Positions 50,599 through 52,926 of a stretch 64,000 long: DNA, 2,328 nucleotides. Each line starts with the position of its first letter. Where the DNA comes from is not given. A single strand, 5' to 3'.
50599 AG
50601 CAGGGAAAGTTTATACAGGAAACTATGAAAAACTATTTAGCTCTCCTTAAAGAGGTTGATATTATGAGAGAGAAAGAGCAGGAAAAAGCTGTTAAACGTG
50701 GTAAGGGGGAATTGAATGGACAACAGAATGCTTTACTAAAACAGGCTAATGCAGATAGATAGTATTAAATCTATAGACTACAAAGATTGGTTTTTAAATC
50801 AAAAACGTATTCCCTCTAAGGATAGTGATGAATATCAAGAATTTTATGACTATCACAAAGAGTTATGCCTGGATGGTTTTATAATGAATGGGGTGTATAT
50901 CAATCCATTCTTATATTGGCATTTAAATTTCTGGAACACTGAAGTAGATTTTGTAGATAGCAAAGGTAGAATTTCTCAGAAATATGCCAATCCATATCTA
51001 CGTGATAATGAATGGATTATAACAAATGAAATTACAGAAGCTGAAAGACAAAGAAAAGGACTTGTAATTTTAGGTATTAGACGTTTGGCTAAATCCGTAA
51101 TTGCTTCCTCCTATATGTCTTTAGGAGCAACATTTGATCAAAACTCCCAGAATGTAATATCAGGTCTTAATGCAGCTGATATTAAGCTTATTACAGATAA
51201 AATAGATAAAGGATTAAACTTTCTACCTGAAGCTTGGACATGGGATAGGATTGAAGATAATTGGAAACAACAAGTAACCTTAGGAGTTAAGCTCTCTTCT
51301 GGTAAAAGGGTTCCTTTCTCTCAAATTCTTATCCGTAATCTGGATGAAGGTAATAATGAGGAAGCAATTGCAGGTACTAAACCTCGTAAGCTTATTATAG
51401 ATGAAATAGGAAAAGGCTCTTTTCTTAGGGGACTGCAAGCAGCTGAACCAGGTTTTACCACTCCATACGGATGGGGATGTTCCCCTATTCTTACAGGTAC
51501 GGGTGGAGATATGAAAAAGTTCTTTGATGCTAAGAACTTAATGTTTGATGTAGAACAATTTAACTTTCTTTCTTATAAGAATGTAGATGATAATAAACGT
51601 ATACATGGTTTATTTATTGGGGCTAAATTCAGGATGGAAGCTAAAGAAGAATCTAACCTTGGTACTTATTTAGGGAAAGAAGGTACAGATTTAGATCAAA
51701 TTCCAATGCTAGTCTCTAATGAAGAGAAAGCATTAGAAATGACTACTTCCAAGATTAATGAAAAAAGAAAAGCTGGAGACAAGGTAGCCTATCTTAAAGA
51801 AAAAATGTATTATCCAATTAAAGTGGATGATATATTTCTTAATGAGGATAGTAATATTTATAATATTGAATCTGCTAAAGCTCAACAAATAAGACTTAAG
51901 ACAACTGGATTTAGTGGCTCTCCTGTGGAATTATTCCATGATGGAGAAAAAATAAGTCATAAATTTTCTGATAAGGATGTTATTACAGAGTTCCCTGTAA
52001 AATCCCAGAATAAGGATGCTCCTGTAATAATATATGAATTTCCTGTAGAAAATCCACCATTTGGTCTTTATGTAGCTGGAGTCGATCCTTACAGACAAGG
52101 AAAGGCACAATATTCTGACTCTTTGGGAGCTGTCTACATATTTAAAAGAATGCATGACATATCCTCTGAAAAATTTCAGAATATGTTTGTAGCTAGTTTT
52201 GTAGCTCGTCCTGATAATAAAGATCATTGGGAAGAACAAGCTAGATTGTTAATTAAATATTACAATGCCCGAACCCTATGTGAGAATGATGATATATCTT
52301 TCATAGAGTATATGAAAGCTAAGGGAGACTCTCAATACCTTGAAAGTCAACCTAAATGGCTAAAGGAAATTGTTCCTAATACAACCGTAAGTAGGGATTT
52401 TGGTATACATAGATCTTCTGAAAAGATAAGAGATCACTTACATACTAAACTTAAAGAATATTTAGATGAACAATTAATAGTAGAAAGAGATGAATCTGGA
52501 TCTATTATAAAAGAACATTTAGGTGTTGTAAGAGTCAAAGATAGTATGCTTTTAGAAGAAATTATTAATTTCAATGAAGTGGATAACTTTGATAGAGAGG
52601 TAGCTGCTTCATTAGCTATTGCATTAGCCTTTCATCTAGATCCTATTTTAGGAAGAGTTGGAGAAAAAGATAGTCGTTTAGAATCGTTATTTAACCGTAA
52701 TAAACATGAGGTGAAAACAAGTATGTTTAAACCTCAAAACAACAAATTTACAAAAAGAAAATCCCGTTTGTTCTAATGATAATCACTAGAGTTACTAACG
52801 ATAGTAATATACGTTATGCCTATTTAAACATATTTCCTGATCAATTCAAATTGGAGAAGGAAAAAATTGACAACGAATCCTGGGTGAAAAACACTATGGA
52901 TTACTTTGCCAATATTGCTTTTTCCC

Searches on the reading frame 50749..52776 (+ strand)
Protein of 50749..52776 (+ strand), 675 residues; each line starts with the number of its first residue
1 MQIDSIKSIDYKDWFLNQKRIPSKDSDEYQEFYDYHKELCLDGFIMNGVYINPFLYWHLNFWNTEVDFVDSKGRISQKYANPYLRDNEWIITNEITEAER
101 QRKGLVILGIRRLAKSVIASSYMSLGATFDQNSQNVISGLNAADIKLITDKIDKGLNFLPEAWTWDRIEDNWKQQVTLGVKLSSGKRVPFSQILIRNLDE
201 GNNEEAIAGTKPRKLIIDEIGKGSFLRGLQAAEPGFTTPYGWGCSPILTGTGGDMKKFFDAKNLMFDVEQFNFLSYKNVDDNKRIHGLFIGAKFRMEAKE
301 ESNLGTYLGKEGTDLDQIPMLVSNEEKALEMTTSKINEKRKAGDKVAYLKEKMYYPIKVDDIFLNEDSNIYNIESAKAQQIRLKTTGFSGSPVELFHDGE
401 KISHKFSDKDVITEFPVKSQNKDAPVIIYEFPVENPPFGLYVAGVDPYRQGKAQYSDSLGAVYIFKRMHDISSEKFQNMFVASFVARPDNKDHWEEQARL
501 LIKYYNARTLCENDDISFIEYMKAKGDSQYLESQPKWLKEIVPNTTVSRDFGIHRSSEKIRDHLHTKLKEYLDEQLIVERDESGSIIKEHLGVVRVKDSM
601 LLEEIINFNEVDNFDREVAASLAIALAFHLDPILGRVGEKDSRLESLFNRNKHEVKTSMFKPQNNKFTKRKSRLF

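Call 19: search_protein_families(library=phrogs, proteins=[window:50749-52776:+], max_evalue=0.001)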
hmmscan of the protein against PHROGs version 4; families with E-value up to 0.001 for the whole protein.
window:50749-52776:+ (675 aa): 1 family
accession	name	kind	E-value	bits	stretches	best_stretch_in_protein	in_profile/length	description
phrog_6681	-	head and packaging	5.1e-82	277.4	1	16-626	78-721/758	terminase large subunit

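Call 43: search_dna_similar(query=window:50749-52776:+, collection=phages, mode=protein, max_rows=15)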
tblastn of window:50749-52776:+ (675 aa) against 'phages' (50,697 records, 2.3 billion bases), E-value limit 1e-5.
Records with a match: 94; places in all: 94; records where one place covers at least 80% of the query: 37.
Best place of each record, by identity: <60% 94.
By first word of the organism name: uncultured 37; Flavobacterium 29; Cellulophaga 9; Bacteriophage 6; Bacteroides 3; Azobacteroides 2; IAS 2; Leptolyngbya 1; phage 1; Bohxovirus 1; and 3 more.
By host as written in the record: - 46; Flavobacterium psychrophilum 950106-1/1 12; Flavobacterium psychrophilum 020612-2/1 3; Flavobacterium psychrophilum strain FPS-D10 3; Cellulophaga baltica #18 2; Cellulophaga baltica #4 2; Cellulophaga baltica #17 2; Cellulophaga baltica #14 2; and 16 more.
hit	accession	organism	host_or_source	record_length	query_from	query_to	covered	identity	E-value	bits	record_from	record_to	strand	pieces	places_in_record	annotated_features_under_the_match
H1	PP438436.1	Leptolyngbya phage Lbo-JY46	Leptolyngbya boryana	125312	9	643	94%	39.9%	4e-139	456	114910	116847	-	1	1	hypothetical protein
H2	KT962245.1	Cellulophaga phage phi4:1_13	Cellulophaga baltica #13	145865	13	624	91%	31.9%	4e-70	254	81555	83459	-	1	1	hypothetical protein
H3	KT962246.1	Cellulophaga phage phi4:1_18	Cellulophaga baltica #18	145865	13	624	91%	31.9%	4e-70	254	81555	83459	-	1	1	hypothetical protein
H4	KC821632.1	Cellulophaga phage phi4:1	Cellulophaga baltica #4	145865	13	624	91%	31.9%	4e-70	254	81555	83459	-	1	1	hypothetical protein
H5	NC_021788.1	Cellulophaga phage phi4:1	Cellulophaga baltica #4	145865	13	624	91%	31.9%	4e-70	254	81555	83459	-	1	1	terminase large subunit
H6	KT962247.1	Cellulophaga phage phi17:2_18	Cellulophaga baltica #18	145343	13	624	91%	31.9%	5e-70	254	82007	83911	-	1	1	hypothetical protein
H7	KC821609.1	Cellulophaga phage phi17:2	Cellulophaga baltica #17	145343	13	624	91%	31.9%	5e-70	254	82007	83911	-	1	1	hypothetical protein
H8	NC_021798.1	Cellulophaga phage phi17:2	Cellulophaga baltica #17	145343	13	624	91%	31.9%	5e-70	254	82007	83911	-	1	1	terminase large subunit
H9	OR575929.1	phage csAssE-Sib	human gut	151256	27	656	93%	29.0%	3e-51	277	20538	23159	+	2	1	terminase large subunit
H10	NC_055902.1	uncultured phage cr131_1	Rhesus macaque feces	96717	21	624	88%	27.1%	2e-16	161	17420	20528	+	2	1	terminase large subunit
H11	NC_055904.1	uncultured phage cr273_1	pig feces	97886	21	649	93%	25.7%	2e-39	162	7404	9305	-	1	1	terminase large subunit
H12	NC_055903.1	uncultured phage cr272_1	pig feces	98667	21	649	93%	25.7%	2e-39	162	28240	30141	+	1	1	terminase large subunit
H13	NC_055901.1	uncultured phage cr130_1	Rhesus macaque feces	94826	21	624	89%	26.6%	2e-37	156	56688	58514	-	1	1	terminase large subunit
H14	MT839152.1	Bacteriophage sp.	human fecal samples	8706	27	660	73%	32.1%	1e-31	221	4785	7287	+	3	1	record has no annotation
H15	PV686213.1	Bohxovirus sp. 'endotrachealis'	endotracheal aspirate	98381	26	624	89%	26.4%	5e-35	149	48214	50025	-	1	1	hypothetical protein (x6)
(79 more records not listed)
